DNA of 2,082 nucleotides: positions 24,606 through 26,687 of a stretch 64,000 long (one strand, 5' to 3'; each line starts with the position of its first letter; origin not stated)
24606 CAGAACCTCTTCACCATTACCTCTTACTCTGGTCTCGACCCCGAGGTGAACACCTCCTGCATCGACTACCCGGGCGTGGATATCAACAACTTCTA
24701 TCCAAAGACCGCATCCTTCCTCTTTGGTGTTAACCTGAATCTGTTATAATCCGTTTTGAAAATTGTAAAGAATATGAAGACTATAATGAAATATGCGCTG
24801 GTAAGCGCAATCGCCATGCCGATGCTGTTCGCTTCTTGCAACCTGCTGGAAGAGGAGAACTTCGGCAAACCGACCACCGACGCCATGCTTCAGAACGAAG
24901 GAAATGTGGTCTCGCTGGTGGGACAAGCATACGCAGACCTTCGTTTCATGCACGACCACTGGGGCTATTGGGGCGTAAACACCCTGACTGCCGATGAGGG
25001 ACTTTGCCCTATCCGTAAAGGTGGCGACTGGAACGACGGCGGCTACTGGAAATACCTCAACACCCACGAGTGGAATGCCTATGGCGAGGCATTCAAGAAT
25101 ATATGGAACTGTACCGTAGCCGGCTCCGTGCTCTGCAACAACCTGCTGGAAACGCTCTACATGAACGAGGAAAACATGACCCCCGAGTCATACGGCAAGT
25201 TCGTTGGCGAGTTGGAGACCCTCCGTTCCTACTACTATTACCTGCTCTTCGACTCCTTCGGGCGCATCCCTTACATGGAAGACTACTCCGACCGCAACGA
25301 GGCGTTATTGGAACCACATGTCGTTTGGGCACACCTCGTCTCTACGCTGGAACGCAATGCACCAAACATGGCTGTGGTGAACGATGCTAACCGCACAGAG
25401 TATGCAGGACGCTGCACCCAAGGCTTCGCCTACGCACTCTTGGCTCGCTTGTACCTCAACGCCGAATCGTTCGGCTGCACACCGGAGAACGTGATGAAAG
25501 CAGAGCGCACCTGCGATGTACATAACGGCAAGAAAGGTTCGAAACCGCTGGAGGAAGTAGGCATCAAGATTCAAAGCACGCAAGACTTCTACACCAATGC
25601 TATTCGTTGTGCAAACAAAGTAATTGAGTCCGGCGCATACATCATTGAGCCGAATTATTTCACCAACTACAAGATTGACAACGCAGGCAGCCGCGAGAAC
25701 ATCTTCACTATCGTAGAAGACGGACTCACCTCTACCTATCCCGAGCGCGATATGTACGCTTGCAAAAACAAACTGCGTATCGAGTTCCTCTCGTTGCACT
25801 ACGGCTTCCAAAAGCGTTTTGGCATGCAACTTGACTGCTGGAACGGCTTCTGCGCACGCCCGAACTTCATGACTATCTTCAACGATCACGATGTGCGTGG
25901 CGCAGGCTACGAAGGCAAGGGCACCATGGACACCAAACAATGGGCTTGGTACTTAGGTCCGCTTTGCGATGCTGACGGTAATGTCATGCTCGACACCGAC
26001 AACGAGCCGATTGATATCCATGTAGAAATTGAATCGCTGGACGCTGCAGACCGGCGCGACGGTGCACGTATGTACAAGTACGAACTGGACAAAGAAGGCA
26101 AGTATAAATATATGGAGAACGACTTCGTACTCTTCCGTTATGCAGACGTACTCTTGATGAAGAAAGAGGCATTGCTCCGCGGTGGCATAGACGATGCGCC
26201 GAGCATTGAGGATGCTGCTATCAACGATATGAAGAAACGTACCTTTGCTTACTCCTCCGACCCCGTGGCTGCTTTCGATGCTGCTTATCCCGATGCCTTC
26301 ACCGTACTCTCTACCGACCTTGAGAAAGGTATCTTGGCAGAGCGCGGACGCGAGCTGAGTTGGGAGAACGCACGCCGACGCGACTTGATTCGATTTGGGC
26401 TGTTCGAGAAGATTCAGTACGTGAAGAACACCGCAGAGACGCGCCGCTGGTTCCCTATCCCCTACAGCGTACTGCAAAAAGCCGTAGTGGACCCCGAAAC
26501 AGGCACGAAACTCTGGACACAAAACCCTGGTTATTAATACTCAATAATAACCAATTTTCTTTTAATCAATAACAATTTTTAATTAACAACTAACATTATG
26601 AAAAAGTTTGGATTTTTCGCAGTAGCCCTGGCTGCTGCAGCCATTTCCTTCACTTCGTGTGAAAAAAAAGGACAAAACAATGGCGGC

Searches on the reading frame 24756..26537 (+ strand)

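Call 12: search_protein_families(library=pfam, proteins=[window:24756-26537:+], max_evalue=0.01)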
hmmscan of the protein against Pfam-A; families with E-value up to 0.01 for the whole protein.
window:24756-26537:+ (593 aa): 3 families
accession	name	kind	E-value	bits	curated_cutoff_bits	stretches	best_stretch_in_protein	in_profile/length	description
PF07980.17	SusD_RagB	-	3.6e-15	56.8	23.1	1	423-560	119-247/297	SusD family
PF14322.12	SusD-like_3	-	8.5e-10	39.6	27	1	96-234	57-191/191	Starch-binding associating with outer membrane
PF12771.13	SusD-like_2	-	0.0013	18.1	27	0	128-205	70-150/415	Starch-binding associating with outer membrane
